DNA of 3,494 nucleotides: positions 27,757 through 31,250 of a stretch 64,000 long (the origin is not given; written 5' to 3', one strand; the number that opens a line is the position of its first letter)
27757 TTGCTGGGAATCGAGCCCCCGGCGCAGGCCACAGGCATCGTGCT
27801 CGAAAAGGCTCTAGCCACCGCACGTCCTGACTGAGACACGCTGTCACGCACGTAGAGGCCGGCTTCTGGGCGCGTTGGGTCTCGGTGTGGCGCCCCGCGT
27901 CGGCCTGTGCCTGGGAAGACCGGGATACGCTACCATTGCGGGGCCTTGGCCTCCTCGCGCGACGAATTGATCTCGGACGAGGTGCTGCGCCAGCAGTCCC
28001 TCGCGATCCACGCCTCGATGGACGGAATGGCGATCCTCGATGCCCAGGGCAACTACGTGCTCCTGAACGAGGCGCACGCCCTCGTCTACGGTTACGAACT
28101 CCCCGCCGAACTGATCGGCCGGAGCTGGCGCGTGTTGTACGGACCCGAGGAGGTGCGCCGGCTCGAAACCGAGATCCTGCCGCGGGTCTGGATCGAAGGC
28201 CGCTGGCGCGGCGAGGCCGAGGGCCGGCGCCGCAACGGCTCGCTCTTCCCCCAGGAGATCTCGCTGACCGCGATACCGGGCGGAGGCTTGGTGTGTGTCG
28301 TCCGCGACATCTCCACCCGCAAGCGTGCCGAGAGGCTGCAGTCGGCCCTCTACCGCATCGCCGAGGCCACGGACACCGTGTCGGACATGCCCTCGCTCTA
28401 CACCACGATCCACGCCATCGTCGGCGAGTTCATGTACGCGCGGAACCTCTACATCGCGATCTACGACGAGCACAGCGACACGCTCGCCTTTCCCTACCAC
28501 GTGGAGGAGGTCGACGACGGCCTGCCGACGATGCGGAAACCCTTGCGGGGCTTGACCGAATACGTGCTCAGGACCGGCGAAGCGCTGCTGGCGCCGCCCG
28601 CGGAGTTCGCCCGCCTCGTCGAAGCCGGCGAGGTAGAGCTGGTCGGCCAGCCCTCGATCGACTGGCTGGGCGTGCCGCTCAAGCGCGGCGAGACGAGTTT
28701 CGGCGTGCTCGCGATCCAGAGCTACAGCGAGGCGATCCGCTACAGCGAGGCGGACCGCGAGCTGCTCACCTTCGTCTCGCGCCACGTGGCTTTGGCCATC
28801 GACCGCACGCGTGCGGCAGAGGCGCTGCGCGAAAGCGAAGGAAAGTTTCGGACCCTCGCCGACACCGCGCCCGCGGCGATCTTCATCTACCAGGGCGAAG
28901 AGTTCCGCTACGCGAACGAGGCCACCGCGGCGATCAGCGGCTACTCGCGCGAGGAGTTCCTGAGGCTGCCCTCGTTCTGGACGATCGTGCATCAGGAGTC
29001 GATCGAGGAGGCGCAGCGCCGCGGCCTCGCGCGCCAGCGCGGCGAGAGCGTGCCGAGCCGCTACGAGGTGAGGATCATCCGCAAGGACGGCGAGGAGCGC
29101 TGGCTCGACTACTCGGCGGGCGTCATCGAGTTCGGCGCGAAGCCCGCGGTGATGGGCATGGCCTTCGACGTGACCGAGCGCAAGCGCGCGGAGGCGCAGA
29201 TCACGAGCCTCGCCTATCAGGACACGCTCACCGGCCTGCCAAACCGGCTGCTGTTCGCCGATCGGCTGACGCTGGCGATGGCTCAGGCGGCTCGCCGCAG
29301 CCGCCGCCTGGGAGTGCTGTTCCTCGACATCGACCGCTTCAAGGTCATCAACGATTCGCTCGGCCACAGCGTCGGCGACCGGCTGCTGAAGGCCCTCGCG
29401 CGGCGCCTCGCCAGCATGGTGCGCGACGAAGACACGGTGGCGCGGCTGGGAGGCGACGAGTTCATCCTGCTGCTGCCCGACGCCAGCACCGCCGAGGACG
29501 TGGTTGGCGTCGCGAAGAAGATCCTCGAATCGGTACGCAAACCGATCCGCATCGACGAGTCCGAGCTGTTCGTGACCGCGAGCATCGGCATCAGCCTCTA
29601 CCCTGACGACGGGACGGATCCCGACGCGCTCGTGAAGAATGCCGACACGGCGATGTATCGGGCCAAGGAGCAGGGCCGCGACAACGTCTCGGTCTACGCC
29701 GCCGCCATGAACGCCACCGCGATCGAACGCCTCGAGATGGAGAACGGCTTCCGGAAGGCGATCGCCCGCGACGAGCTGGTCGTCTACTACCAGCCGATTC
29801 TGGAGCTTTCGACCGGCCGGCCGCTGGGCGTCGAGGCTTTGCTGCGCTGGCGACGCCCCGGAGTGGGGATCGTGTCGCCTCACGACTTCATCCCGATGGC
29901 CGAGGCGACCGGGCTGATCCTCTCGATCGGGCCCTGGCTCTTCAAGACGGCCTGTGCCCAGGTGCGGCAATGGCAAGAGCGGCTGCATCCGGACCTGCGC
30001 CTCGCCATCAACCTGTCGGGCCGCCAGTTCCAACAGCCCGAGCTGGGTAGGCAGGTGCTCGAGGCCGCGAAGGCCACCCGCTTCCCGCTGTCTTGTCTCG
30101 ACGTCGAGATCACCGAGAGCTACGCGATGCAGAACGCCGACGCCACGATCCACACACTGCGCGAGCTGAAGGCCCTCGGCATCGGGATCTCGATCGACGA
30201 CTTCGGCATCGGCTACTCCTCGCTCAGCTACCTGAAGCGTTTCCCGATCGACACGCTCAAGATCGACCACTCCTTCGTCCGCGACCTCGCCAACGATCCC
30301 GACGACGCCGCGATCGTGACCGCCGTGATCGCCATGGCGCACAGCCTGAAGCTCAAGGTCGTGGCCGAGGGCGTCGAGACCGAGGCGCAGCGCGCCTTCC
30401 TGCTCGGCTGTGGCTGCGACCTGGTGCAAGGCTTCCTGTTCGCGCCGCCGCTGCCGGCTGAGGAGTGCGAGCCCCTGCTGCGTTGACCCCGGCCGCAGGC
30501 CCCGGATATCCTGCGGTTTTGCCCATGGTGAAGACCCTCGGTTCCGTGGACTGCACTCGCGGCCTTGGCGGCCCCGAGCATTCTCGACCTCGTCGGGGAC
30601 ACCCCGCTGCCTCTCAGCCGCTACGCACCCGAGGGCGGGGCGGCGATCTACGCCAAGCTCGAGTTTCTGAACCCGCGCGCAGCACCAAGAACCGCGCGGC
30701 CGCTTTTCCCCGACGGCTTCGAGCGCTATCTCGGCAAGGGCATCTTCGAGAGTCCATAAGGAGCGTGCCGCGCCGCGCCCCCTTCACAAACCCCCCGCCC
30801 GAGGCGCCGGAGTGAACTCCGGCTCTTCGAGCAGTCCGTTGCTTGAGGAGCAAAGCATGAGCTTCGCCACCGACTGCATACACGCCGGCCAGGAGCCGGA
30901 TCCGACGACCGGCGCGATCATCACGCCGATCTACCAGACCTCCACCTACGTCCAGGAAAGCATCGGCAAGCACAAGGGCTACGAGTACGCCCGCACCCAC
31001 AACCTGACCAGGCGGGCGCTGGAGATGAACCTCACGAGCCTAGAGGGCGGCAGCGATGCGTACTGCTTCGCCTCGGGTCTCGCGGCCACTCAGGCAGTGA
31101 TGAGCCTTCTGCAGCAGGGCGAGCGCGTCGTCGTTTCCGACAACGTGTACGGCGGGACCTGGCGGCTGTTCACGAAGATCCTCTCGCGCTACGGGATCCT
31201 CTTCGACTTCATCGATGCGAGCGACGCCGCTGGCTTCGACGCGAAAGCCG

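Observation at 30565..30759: In-frame gene ghost of a cysteine synthase / cystathionine beta-synthase next to an intact cystathionine gamma-lyase gene.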

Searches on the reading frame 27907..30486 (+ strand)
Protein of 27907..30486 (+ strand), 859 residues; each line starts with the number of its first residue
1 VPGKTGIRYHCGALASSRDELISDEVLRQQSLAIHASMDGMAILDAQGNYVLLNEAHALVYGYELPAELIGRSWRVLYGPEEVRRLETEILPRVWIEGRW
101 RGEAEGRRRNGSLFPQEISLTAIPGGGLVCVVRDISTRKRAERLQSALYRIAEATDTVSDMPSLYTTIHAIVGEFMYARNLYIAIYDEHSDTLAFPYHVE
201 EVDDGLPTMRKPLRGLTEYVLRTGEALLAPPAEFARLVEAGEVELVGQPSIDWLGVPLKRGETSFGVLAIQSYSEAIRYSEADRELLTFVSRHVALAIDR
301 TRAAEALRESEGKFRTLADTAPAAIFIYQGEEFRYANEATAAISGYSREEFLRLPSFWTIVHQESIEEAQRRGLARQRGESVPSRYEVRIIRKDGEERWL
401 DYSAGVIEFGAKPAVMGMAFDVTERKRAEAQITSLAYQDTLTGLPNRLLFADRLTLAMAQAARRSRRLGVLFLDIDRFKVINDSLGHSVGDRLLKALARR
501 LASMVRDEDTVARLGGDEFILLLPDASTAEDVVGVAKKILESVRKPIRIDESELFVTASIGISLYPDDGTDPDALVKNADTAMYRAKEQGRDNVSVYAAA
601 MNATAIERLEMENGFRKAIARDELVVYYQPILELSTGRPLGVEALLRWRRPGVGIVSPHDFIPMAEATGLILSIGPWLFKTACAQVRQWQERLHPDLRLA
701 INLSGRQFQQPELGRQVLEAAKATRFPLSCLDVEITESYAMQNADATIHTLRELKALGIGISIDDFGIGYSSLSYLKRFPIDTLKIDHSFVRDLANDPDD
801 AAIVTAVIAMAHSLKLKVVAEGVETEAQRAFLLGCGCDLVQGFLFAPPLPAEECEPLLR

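Call 3: search_protein_families(library=pfam, proteins=[window:27907-30486:+], max_evalue=10)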
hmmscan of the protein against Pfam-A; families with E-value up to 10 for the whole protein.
window:27907-30486:+ (859 aa): 13 families
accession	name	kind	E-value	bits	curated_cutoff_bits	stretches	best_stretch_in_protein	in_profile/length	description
PF00563.25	EAL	-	5.1e-78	262.1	31.3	1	615-848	4-236/236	EAL domain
PF00990.26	GGDEF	-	2.4e-54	183.9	23.8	1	436-592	1-160/161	Diguanylate cyclase, GGDEF domain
PF13426.13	PAS_9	-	4.1e-19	69.2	27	2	39-136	2-102/103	PAS domain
PF08448.16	PAS_4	-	2.2e-13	50.8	23.1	2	36-140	3-110/110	PAS fold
PF13188.13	PAS_8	-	5.7e-13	48.7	21.8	2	313-352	2-43/65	PAS domain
PF08447.18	PAS_3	-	9.1e-13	48.7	25.6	2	335-407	3-75/89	PAS fold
PF00989.32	PAS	-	2.4e-12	47.3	22.6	2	313-410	2-99/113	PAS fold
PF13185.12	GAF_2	-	3.1e-11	44.1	28.6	1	160-299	3-136/136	GAF domain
PF01590.32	GAF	-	2.2e-08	35.2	22.4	1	164-298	5-133/133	GAF domain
PF13492.12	GAF_3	-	1.3e-06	29.3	27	1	184-300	25-129/129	GAF domain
PF12860.13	PAS_7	-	0.00039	21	27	1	40-143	7-115/115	PAS fold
PF25194.1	DPC3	-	0.03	14.4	27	1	715-825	79-189/196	Diatom pyrenoid component 3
PF18095.7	PAS_12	-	0.15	12.1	22.6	1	317-410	51-141/153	UPF0242 C-terminal PAS-like domain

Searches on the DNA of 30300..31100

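Call 12: search_rna_families(source=window, start=30300, end=31100, threshold=evalue, max_evalue=1)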
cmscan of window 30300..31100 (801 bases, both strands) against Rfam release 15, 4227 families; matches with E-value up to 1: 0.
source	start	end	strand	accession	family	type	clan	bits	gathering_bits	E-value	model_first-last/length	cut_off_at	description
